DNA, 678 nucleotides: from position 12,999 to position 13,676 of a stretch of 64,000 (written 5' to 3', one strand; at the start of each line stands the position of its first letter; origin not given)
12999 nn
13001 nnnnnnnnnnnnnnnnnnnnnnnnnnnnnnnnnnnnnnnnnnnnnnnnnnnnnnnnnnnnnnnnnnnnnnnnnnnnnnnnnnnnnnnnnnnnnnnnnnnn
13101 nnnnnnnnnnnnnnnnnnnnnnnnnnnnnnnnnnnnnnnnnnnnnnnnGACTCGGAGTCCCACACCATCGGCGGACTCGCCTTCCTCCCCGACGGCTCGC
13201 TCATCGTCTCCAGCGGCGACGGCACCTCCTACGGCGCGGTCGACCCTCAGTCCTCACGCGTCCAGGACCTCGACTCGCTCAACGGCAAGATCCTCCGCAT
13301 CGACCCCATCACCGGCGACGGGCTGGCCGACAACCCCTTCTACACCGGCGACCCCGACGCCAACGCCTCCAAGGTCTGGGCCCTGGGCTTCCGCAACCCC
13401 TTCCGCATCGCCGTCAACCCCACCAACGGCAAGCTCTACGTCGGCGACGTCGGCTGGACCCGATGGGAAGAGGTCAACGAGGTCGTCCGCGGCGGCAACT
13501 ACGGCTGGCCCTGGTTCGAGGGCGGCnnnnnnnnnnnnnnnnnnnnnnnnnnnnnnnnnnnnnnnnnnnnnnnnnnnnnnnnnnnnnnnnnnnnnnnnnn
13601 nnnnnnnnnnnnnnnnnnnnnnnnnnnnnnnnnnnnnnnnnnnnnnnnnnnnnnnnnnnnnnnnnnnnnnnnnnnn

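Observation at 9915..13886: Giant modular surface protein combining cadherin-like, Calx-beta, PA14 and PQQ-sugar-dehydrogenase-like propeller domains behind an '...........' N-terminal motif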

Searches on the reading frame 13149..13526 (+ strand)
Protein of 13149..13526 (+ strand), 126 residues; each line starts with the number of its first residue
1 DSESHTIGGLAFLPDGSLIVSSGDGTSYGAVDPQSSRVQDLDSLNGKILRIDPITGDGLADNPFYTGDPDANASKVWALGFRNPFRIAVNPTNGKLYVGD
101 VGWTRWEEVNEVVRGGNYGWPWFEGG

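Call 71: search_solved_structures(query=window:13149-13526:+, max_evalue=10, show_alignments=0)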
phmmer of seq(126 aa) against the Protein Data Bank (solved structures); distinct sequences matched with E-value up to 10: 29.
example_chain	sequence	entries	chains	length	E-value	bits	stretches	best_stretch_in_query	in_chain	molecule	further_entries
2ymu_A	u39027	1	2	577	1.3e-16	64.1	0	4-27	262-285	WD-40 REPEAT PROTEIN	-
2ism_A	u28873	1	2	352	1.4e-15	60.7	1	5-123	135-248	Putative oxidoreductase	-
3a9g_A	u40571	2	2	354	1e-14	57.9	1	5-124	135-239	Putative uncharacterized protein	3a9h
2g8s_A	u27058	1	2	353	5.9e-12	49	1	18-122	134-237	Glucose/sorbosone dehydrogenases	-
3das_A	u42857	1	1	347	6.8e-11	45.6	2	5-125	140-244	Putative oxidoreductase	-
5min_A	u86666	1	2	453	7.2e-11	45.5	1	37-123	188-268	Quinoprotein glucose dehydrogenase B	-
1c9u_A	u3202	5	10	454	7.2e-11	45.5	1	37-123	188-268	SOLUBLE QUINOPROTEIN GLUCOSE DEHYDROGENASE | PROTEIN (SOLUBLE QUINOPROTEIN GLUCOSE DEHYDROGENASE) | Quinoprotein glucose dehydrogenase B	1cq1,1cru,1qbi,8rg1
8re0_A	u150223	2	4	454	7.2e-11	45.5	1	37-123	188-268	Quinoprotein glucose dehydrogenase B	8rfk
7bie_A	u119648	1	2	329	1.2e-09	41.5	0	4-27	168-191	nvWRAP-T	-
7cdy_A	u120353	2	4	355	1.3e-09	41.4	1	7-122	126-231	glucose dehydrogenase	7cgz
7big_A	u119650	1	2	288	1.3e-08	38.2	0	4-26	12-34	v13WRAP-T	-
7bif_A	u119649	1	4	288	2.7e-08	37.1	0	4-27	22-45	v22WRAP-T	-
6r60_A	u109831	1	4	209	2.9e-08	37.1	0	4-27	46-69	WD-40 repeat protein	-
5yzv_A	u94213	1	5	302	8.7e-08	35.5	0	3-27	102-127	Probable serine/threonine-protein kinase PkwA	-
7bid_A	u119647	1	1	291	2e-07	34.3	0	4-27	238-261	v31WRAP-T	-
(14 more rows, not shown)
